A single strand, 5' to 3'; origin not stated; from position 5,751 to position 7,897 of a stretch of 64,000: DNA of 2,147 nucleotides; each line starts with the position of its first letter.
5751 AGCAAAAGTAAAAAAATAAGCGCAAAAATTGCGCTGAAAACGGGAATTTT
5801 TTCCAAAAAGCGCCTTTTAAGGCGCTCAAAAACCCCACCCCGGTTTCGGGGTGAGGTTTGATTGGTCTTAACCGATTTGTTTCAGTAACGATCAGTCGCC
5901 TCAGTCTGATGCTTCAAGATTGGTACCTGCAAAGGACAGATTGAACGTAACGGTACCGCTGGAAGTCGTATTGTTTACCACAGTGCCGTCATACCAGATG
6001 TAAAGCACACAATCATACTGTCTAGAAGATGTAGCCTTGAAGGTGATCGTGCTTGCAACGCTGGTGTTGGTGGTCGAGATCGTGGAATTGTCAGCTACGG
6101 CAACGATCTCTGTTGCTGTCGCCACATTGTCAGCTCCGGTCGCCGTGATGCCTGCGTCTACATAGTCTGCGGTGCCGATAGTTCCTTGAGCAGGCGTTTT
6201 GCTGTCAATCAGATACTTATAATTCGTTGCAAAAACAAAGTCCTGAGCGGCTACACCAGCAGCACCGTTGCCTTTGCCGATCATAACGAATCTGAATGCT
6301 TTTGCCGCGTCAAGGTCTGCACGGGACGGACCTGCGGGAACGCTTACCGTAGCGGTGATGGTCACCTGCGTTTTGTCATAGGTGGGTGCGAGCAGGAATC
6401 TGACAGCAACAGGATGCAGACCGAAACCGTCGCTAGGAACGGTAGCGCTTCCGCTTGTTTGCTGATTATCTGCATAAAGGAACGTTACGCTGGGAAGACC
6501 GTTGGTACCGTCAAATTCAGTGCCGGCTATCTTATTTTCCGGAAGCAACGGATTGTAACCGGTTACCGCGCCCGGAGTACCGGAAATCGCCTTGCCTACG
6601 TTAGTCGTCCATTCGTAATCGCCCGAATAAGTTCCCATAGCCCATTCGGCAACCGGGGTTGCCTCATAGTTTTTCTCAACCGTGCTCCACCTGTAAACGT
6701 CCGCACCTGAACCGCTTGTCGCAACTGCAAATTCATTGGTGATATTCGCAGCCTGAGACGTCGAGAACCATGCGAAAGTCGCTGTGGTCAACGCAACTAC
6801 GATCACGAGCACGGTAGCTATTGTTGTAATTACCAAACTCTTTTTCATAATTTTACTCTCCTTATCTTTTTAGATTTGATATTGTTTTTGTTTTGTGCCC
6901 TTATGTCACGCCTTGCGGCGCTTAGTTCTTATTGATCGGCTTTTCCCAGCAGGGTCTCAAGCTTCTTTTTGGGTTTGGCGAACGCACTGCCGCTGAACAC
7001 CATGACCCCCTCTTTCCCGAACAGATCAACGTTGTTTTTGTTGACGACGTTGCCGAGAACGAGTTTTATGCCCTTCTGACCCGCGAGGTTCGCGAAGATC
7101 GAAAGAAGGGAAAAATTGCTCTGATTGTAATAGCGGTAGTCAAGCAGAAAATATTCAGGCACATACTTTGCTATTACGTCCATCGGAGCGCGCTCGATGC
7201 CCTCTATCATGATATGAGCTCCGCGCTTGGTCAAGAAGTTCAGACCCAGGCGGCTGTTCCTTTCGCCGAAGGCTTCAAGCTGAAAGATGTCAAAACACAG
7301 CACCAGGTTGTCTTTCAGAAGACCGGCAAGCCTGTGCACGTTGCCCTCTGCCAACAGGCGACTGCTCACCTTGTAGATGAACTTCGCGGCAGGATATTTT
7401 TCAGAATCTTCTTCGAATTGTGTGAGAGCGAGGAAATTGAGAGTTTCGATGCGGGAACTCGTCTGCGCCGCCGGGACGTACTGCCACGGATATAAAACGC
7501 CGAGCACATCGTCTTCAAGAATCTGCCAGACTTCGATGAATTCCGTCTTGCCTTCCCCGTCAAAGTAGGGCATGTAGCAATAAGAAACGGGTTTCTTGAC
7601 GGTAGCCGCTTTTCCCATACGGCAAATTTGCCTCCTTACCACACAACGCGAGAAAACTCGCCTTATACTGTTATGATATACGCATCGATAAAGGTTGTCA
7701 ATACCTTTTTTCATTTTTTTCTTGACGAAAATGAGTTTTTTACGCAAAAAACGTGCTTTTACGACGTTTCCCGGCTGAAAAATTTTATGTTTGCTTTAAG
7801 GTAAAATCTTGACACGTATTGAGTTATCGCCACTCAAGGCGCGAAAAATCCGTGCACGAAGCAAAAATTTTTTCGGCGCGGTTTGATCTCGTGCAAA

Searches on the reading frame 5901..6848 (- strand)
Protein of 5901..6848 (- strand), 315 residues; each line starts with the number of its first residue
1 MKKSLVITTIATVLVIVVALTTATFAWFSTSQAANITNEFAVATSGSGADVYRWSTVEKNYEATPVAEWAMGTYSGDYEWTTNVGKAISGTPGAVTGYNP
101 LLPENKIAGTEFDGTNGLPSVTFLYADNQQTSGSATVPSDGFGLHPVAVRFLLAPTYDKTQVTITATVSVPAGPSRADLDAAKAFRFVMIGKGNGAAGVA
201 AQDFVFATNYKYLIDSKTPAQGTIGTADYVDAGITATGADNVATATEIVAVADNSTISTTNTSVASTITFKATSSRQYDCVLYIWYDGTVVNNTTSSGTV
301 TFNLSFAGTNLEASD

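Call 5: search_protein_families(library=pfam, proteins=[window:5901-6848:-], max_evalue=0.1)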
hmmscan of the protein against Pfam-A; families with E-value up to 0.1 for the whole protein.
window:5901-6848:- (315 aa): 2 families
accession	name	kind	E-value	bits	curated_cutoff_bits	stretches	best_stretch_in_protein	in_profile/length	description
PF25630.1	Phycodna_minor_capsid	-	0.013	16.2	27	0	182-213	38-70/96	Phycodnaviridae minor capsid protein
PF06832.18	BiPBP_C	-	0.016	15.5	26.8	1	243-304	9-68/90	Penicillin-Binding Protein C-terminus Family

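Call 6: search_protein_families(library=ncbifam, proteins=[window:5901-6848:-], max_evalue=0.1)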
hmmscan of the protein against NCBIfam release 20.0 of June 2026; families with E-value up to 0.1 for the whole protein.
window:5901-6848:- (315 aa): 1 family
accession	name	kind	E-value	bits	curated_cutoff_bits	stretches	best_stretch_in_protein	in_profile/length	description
NF053721.1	PA3694_fam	subfamily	0.015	15.8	60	1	2-58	3-58/94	PA3694 family proteiin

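Call 7: search_protein_families(library=padloc, proteins=[window:5901-6848:-], max_evalue=0.1)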
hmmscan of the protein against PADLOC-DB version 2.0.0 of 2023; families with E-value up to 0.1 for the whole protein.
window:5901-6848:- (315 aa): 0 families

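Call 52: search_protein_families(library=pfam, alignment_id=A4, max_evalue=0.05)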
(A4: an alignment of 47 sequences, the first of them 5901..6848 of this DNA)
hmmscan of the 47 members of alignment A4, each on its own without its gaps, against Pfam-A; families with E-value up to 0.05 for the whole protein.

A. member 1, window:5901-6848:- (315 aa): 2 families
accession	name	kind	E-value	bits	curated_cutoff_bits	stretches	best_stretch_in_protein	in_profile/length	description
PF25630.1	Phycodna_minor_capsid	-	0.013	16.2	27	0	182-213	38-70/96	Phycodnaviridae minor capsid protein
PF06832.18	BiPBP_C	-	0.016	15.5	26.8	1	243-304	9-68/90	Penicillin-Binding Protein C-terminus Family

B. families by the number of members that match (of 47 scanned): 13 families
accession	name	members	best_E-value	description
PF13306.12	LRR_5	3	5.6e-08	BspA type Leucine rich repeat region (6 copies)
PF09716.15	ETRAMP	3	0.006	Malarial early transcribed membrane protein (ETRAMP)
PF22256.2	BDI_1685-like_C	1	0.00062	BDI_1685-like, C-terminal domain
PF12833.13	HTH_18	1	0.0021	Helix-turn-helix domain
PF17921.7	Integrase_H2C2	1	0.0035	Integrase zinc binding domain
PF14030.11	DUF4245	1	0.0075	Protein of unknown function (DUF4245)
PF13273.12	DUF4064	1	0.01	Protein of unknown function (DUF4064)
PF25630.1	Phycodna_minor_capsid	1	0.013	Phycodnaviridae minor capsid protein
PF06832.18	BiPBP_C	1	0.016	Penicillin-Binding Protein C-terminus Family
PF07790.16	Pilin_N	1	0.019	Archaeal Type IV pilin, N-terminal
PF24318.1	DUF7490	1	0.033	Domain of unknown function (DUF7490)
PF07760.16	DUF1616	1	0.038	Protein of unknown function (DUF1616)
PF05537.16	DUF759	1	0.049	Borrelia burgdorferi protein of unknown function (DUF759)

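Call 53: search_protein_families(library=ncbifam, alignment_id=A4, max_evalue=0.05)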
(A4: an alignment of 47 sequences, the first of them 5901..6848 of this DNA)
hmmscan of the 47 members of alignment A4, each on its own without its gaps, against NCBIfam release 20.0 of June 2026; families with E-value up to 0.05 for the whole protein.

A. member 1, window:5901-6848:- (315 aa): 1 family
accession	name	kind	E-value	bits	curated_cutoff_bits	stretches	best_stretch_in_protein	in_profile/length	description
NF053721.1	PA3694_fam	subfamily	0.015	15.8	60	1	2-58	3-58/94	PA3694 family proteiin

B. families by the number of members that match (of 47 scanned): 9 families
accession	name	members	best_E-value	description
TIGR04088.1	cognate_SipW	3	0.0051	SipW-dependent-type signal peptide-containing protein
NF042931.1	SAG1386_EF1546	3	0.0068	SAG1386/EF1546 family surface-associated protein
NF040942.2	hypo_ExtJ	1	0.00016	selenite/tellurite reduction operon protein ExtJ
TIGR04112.1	seleno_YedE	1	0.0039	YedE family putative selenium transporter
TIGR02200.1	GlrX_actino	1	0.011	mycoredoxin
NF045861.1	glide_Gli349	1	0.013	gliding machinery surface structure protein Gli349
NF053721.1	PA3694_fam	1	0.015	PA3694 family proteiin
NF040508.1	LVIS_2131_fam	1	0.028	LVIS_2131 family protein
TIGR02653.1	Lon_rel_chp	1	0.043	protease Lon-related BREX system protein BrxL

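Call 55: search_solved_structures(query=A5, max_evalue=10, show_alignments=2)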
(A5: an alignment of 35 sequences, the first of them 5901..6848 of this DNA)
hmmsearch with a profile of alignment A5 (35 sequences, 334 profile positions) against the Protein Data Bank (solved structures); distinct sequences matched with E-value up to 10: 0.

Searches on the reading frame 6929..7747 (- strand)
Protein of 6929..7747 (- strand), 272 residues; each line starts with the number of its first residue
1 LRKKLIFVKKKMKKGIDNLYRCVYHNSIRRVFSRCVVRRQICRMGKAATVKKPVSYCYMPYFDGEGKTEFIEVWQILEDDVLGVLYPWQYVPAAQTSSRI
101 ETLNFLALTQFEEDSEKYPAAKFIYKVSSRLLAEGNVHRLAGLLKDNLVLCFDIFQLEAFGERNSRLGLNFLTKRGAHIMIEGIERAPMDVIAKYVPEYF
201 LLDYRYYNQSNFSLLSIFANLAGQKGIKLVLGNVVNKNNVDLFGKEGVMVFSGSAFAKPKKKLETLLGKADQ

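Call 5: search_protein_families(library=pfam, proteins=[window:6929-7747:-], max_evalue=0.1)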
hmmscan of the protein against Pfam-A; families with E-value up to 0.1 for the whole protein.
window:6929-7747:- (272 aa): 1 family
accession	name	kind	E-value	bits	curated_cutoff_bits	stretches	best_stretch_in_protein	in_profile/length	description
PF00563.25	EAL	-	1.4e-06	28.3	31.3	1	53-259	12-236/236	EAL domain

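Call 6: search_protein_families(library=ncbifam, proteins=[window:6929-7747:-], max_evalue=0.1)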
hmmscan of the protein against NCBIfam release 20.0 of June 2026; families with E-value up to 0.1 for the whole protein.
window:6929-7747:- (272 aa): 0 families

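Call 7: search_protein_families(library=padloc, proteins=[window:6929-7747:-], max_evalue=0.1)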
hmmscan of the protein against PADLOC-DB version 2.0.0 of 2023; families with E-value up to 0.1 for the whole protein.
window:6929-7747:- (272 aa): 0 families
